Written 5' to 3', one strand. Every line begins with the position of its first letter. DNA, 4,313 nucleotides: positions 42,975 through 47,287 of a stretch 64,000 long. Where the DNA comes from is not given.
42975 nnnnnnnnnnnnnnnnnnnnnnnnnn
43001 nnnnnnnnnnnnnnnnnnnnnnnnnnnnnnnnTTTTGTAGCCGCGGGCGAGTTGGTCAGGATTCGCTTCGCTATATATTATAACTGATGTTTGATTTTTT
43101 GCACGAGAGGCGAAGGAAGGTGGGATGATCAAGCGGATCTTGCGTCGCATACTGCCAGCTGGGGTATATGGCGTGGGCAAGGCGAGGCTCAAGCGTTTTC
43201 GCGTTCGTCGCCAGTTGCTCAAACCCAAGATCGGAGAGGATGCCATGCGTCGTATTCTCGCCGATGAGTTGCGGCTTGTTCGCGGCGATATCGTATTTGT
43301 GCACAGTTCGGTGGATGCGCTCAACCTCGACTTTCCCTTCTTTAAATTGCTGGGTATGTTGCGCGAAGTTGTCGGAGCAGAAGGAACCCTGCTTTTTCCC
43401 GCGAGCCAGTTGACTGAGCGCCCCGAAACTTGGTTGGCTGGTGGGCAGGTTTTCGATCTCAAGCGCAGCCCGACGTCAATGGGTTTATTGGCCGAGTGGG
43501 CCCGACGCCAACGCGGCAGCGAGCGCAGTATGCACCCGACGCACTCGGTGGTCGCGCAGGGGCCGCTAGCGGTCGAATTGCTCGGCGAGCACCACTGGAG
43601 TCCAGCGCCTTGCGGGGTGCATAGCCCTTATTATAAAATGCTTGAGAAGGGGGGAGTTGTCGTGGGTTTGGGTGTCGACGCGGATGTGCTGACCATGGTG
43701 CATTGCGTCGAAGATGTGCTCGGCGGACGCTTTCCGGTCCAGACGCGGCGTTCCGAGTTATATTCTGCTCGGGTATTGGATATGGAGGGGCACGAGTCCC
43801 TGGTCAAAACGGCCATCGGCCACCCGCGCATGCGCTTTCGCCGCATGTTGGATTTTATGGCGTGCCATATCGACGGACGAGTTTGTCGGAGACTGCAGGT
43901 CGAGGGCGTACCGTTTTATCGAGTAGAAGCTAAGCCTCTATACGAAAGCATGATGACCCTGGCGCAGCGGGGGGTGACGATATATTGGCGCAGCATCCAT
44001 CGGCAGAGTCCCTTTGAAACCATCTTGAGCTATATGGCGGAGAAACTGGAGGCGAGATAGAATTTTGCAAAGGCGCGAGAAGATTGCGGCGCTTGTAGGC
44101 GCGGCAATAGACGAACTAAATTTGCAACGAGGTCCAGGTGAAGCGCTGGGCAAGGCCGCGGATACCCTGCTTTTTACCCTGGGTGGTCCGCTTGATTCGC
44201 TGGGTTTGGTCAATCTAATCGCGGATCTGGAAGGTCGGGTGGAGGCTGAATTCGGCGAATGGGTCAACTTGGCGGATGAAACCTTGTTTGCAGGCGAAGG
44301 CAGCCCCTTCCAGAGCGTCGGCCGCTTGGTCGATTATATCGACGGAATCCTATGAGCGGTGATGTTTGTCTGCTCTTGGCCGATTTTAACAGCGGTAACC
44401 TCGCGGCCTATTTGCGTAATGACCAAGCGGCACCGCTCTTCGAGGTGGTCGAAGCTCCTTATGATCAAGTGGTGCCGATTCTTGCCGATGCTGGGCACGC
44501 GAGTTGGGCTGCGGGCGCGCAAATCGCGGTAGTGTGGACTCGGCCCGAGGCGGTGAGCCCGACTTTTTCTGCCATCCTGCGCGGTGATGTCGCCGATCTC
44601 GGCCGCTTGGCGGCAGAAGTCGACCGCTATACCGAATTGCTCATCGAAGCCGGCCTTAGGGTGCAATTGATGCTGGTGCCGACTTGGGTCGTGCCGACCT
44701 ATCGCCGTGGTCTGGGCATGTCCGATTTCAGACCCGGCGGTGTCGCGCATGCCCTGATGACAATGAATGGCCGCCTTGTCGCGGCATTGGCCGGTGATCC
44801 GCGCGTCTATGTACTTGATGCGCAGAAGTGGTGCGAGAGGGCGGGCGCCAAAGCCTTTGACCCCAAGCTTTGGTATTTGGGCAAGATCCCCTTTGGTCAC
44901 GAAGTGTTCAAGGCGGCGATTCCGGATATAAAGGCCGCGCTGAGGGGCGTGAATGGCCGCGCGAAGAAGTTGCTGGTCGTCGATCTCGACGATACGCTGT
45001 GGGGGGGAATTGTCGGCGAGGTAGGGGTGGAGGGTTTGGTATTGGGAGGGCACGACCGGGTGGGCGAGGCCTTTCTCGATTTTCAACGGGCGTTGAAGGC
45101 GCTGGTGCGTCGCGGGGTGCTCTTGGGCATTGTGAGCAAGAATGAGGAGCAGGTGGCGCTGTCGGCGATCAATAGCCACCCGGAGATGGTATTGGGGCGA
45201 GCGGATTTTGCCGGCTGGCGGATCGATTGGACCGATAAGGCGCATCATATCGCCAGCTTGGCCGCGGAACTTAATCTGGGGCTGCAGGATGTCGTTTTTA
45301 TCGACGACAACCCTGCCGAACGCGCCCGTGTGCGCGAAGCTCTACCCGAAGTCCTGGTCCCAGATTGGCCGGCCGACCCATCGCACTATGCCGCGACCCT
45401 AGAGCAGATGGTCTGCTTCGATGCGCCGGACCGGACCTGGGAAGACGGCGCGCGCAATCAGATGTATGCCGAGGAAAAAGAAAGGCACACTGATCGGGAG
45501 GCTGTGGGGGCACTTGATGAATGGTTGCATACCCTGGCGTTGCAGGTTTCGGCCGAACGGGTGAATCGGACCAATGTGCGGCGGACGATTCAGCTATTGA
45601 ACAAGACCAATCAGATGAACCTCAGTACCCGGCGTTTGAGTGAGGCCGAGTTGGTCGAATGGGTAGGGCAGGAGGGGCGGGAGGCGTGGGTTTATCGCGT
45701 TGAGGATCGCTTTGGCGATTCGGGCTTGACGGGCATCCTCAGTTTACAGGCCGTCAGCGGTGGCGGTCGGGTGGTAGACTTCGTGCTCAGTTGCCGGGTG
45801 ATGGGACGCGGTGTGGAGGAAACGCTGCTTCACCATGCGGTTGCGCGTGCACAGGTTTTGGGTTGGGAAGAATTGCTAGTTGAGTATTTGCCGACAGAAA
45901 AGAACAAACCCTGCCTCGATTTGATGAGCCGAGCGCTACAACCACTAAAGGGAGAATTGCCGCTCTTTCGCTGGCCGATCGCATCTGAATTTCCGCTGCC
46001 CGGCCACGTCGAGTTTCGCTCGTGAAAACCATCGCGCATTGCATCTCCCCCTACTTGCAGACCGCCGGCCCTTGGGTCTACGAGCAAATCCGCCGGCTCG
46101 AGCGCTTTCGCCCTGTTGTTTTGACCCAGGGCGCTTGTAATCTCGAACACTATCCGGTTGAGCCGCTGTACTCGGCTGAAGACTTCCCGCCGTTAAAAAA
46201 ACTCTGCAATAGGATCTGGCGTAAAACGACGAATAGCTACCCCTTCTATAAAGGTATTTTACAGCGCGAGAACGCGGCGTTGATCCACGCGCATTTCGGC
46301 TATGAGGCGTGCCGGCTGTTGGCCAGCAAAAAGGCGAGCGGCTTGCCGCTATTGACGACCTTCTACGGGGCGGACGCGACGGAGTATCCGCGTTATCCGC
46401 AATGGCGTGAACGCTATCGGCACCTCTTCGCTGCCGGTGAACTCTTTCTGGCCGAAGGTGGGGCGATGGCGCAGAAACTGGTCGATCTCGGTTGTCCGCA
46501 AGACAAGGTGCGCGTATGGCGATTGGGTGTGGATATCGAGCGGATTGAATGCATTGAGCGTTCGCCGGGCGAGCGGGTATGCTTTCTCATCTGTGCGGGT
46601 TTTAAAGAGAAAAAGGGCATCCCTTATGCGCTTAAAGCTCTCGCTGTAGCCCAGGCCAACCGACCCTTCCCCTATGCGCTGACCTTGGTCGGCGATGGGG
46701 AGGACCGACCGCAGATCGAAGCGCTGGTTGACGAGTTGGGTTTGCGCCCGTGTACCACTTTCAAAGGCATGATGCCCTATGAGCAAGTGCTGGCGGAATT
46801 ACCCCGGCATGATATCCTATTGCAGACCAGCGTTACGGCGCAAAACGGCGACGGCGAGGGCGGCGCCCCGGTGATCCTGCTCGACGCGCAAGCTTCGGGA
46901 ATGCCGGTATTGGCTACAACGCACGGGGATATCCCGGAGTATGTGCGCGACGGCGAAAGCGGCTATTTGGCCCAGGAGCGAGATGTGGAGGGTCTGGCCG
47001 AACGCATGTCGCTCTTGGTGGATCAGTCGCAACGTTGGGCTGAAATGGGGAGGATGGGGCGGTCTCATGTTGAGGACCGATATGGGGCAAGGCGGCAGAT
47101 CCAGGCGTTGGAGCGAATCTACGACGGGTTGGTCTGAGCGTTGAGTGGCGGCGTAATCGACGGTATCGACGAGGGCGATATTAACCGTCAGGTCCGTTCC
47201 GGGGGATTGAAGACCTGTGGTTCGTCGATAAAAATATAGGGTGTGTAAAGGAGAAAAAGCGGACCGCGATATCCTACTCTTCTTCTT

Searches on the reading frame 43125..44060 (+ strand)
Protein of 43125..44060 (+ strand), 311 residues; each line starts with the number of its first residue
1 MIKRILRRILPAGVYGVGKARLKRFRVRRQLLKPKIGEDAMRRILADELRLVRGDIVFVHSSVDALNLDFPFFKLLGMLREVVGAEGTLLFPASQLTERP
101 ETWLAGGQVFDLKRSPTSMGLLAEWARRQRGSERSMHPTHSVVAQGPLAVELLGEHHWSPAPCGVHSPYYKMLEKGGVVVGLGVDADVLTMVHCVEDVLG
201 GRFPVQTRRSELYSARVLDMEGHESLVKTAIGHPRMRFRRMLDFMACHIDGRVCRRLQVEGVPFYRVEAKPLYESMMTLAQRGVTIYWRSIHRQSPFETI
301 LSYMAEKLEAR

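Call 75: search_protein_families(library=pfam, proteins=[window:43125-44060:+], max_evalue=0.0001)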
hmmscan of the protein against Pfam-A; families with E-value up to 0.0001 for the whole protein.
window:43125-44060:+ (311 aa): 1 family
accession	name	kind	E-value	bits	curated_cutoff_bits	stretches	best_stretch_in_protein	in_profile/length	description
PF02522.19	Antibiotic_NAT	-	3.1e-34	119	25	1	59-277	2-228/232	Aminoglycoside 3-N-acetyltransferase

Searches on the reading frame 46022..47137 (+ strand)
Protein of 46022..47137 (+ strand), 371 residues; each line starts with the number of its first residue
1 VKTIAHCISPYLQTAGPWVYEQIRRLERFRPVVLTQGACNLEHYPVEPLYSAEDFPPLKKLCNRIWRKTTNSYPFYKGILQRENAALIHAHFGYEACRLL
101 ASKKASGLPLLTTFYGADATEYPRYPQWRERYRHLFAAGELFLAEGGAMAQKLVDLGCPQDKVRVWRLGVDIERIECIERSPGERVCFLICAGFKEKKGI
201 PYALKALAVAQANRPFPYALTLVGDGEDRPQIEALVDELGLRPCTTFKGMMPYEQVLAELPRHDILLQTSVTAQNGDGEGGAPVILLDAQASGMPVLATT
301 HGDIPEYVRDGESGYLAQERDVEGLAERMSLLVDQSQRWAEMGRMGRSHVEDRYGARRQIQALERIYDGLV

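Call 75: search_protein_families(library=pfam, proteins=[window:46022-47137:+], max_evalue=0.0001)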
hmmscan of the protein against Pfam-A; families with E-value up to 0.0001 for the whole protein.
window:46022-47137:+ (371 aa): 5 families
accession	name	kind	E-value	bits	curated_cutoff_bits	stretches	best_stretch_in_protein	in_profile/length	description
PF00534.26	Glycos_transf_1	-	4.5e-23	82.1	26.4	1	178-347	8-170/172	Glycosyl transferases group 1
PF13692.12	Glyco_trans_1_4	-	1.4e-21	77.7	27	1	189-334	5-141/142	Glycosyl transferases group 1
PF13439.12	Glyco_transf_4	-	1.8e-13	51.3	28.5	1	23-174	12-170/170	Glycosyltransferase Family 4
PF13579.12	Glyco_trans_4_4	-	5.9e-06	27.1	29.7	0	77-167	64-156/158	Glycosyl transferase 4-like domain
PF13524.12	Glyco_trans_1_2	-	1e-05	26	25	1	246-364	30-143/144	Glycosyl transferase-like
